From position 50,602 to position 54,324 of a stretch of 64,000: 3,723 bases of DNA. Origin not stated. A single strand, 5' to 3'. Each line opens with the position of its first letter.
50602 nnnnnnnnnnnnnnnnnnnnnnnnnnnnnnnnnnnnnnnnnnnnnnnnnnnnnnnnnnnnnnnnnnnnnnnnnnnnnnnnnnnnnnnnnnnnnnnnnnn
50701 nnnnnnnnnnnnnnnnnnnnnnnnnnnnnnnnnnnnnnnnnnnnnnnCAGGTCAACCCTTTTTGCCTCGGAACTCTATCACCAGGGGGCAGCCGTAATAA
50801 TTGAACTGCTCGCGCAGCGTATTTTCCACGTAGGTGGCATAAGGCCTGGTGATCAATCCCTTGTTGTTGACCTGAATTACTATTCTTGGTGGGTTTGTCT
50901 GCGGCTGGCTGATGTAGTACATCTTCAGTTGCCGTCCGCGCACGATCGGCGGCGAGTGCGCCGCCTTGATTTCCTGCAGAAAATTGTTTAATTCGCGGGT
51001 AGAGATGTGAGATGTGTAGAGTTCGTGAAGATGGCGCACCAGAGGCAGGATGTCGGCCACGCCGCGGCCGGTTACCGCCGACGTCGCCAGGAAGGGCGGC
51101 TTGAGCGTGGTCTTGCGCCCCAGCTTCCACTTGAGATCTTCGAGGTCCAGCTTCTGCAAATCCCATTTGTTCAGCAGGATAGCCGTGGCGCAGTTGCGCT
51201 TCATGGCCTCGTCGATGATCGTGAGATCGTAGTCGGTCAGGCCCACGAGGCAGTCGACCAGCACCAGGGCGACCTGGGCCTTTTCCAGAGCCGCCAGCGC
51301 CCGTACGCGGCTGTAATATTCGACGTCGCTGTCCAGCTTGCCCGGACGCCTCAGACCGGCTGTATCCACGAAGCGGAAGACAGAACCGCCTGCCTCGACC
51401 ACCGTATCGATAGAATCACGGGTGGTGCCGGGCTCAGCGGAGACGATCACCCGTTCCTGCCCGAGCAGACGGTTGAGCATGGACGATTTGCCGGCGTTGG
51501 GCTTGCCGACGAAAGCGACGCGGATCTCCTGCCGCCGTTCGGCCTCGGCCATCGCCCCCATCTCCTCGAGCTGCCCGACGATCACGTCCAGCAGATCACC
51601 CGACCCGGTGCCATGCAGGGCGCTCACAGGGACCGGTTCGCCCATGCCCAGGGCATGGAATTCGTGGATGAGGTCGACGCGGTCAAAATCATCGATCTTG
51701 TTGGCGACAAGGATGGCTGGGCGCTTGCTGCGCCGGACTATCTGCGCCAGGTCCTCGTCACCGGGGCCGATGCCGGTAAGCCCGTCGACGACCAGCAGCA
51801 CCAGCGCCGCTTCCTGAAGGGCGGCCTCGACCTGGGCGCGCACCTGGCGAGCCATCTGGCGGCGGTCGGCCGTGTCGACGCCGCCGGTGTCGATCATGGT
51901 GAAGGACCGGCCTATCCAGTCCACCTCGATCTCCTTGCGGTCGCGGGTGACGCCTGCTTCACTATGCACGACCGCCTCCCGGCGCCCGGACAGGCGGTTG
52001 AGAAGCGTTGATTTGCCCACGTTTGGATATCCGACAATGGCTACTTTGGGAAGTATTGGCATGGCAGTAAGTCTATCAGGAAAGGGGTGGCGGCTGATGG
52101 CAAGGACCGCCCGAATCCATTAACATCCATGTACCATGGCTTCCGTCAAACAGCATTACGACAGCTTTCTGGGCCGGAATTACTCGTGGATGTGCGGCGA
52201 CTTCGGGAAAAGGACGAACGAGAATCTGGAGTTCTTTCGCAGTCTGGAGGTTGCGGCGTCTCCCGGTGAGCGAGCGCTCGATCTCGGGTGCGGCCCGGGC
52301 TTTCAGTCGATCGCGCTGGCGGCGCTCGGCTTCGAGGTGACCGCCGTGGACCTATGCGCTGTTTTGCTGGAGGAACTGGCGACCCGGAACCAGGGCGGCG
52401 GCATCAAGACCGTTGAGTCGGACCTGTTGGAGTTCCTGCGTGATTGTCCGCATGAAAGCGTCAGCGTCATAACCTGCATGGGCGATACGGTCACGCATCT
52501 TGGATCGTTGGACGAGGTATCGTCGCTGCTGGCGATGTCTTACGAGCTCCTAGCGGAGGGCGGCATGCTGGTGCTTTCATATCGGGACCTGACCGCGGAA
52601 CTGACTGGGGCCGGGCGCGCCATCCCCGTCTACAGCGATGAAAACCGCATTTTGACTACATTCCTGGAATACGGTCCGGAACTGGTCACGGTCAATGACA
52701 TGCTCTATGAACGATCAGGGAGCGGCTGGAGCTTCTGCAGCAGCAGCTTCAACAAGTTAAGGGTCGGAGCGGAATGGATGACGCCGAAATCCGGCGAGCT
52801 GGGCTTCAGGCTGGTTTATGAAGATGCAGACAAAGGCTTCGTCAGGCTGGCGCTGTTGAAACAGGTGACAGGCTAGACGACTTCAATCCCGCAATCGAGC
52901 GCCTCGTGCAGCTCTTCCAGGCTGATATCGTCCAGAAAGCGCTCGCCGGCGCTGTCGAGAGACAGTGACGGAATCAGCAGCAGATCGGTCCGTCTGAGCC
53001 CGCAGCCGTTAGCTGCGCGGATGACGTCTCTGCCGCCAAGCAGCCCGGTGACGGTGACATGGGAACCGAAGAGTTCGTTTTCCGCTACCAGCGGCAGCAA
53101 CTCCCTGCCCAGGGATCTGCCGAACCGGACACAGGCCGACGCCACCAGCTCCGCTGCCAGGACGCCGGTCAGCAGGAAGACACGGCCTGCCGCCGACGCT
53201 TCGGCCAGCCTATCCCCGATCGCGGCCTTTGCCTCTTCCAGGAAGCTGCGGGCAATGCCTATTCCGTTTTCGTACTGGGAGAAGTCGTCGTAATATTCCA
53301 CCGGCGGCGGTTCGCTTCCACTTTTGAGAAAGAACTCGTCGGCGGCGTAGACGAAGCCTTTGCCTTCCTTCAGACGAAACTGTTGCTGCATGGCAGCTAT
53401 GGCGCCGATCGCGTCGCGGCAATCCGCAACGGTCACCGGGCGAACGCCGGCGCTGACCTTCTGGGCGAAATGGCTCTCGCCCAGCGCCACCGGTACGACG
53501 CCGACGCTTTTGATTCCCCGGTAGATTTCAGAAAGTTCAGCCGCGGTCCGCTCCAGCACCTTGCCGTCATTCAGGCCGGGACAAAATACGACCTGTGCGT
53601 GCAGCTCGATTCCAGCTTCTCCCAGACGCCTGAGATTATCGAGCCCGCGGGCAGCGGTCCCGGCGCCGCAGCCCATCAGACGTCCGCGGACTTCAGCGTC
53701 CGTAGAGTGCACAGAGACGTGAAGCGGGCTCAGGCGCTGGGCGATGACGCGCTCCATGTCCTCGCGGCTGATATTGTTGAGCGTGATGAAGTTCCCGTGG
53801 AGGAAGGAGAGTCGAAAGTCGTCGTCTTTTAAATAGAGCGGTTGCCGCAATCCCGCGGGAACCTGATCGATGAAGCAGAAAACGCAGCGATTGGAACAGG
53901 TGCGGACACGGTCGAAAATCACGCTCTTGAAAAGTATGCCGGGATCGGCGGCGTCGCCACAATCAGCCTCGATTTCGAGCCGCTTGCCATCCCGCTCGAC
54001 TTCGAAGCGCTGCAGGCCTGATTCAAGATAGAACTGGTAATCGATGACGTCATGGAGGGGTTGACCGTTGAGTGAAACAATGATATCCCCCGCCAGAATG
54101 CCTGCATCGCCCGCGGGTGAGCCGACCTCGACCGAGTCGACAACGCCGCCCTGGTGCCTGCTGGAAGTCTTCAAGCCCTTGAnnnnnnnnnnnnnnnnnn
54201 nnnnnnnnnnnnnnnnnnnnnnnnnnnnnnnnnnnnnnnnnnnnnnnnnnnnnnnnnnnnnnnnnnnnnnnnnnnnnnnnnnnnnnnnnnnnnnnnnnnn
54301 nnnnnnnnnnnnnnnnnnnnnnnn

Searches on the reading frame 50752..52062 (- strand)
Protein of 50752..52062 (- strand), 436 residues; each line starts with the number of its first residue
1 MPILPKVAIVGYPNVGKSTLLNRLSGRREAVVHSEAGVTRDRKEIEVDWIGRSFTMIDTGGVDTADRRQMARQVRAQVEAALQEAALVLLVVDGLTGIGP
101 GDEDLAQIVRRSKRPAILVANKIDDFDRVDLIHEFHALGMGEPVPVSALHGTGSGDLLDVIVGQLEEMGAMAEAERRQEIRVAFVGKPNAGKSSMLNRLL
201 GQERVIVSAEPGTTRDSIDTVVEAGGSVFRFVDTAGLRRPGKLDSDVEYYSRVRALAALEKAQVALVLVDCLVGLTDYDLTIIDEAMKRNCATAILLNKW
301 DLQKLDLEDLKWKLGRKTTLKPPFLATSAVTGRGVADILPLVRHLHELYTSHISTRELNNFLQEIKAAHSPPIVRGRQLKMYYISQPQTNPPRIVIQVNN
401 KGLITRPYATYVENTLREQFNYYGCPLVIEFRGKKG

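Call 42: search_protein_families(library=pfam, proteins=[window:50752-52062:-], max_evalue=0.0001)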
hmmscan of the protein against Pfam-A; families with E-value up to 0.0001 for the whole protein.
window:50752-52062:- (436 aa): 17 families
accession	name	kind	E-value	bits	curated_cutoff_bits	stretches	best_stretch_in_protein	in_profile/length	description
PF01926.29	MMR_HSR1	-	6.1e-53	178.2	21.9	2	6-122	1-113/113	50S ribosome-binding GTPase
PF14714.11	KH_dom-like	-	6.2e-25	87.7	27.3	1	353-432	2-81/81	KH-domain-like of EngA bacterial GTPase enzymes, C-terminal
PF02421.24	FeoB_N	-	1.4e-20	73.9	27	2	6-130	2-122/156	Ferrous iron transport protein B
PF00009.33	GTP_EFTU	-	1e-18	68.1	26.5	2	6-165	5-186/188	Elongation factor Tu GTP binding domain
PF00350.29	Dynamin_N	-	7.5e-14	52.5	27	1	182-215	1-34/168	Dynamin family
PF00025.27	Arf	-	6e-09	36.1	22.3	0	176-338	11-166/174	ADP-ribosylation factor family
PF08477.19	Roc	-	3.1e-08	34.3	27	0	6-124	1-119/119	Ras of Complex, Roc, domain of DAPkinase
PF03193.22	RsgA_GTPase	-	5.5e-08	33.3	30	0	178-207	105-134/174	RsgA GTPase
PF00071.28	Ras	-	5e-07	29.9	21.6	0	6-78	1-72/162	Ras family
PF04548.22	AIG1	-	5.5e-07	29.5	27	0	181-274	2-95/212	AIG1 family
PF13238.12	AAA_18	-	2.4e-06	28.4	29.4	0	7-95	1-80/128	AAA domain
PF13401.12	AAA_22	-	2.6e-06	28.2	27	0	8-109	9-105/130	AAA domain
PF02492.25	cobW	-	9.9e-06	25.7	20.7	0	7-81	3-81/180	CobW/HypB/UreG, nucleotide-binding domain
PF13479.12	AAA_24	-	4.4e-05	23.8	27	0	6-39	4-35/195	AAA domain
PF03308.22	MeaB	-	6.1e-05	22.6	23.1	0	310-350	204-239/273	Methylmalonyl Co-A mutase-associated GTPase MeaB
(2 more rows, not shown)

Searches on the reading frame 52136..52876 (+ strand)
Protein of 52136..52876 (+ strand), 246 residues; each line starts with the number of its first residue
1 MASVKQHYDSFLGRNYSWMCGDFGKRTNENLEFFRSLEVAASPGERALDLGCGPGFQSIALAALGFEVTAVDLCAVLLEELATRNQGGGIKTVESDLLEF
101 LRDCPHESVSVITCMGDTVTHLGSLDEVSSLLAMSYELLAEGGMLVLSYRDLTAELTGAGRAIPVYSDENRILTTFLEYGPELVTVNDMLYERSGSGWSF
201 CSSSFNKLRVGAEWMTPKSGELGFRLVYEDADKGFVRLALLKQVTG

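Call 42: search_protein_families(library=pfam, proteins=[window:52136-52876:+], max_evalue=0.0001)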
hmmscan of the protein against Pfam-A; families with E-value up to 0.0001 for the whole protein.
window:52136-52876:+ (246 aa): 6 families
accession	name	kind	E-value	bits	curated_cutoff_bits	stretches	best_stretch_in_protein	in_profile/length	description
PF13649.12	Methyltransf_25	-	1.6e-11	45.1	27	1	48-143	2-97/97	Methyltransferase domain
PF08241.18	Methyltransf_11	-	2.1e-10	41.5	21.2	1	48-147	1-95/95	Methyltransferase domain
PF13489.12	Methyltransf_23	-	2.8e-08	34.1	27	1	41-169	20-138/164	Methyltransferase domain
PF08242.18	Methyltransf_12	-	3.2e-06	28.2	30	1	48-145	1-98/98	Methyltransferase domain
PF03848.20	TehB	-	1.4e-05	25.1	20.4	1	42-84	30-71/193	Tellurite resistance protein TehB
PF13847.12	Methyltransf_31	-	3.1e-05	24.1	27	1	43-157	3-119/145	Methyltransferase domain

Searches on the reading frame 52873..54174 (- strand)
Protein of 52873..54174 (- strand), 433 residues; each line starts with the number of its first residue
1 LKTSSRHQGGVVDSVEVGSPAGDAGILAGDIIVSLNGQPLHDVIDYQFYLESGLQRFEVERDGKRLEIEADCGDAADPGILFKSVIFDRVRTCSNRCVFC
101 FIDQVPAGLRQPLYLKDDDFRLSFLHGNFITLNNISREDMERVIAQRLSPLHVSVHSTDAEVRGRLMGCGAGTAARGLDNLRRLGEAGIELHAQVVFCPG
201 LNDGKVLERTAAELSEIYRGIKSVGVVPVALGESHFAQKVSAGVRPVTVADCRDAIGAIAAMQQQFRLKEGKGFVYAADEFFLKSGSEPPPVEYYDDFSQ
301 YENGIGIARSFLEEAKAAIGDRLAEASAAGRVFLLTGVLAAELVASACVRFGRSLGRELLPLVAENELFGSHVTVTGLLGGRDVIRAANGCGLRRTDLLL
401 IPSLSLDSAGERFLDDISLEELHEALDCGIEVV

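Call 42: search_protein_families(library=pfam, proteins=[window:52873-54174:-], max_evalue=0.0001)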
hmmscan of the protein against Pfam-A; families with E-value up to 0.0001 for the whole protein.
window:52873-54174:- (433 aa): 6 families
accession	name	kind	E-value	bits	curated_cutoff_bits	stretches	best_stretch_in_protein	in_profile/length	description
PF19238.5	Radical_SAM_2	-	3.5e-57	192.7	26.7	1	76-224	5-151/151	Radical SAM-like domain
PF04459.17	DUF512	-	9.9e-43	146.2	25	1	232-433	4-200/202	Protein of unknown function (DUF512)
PF17820.7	PDZ_6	-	4.6e-13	49.1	27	1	11-52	1-42/54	PDZ domain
PF13180.12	PDZ_2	-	7.1e-07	29.9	27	1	6-69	10-77/80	PDZ domain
PF04055.27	Radical_SAM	-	3.9e-06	27.6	29.5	0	130-207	82-160/166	Radical SAM superfamily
PF00595.29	PDZ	-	1.5e-05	25.8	23.2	1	7-43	24-60/81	PDZ domain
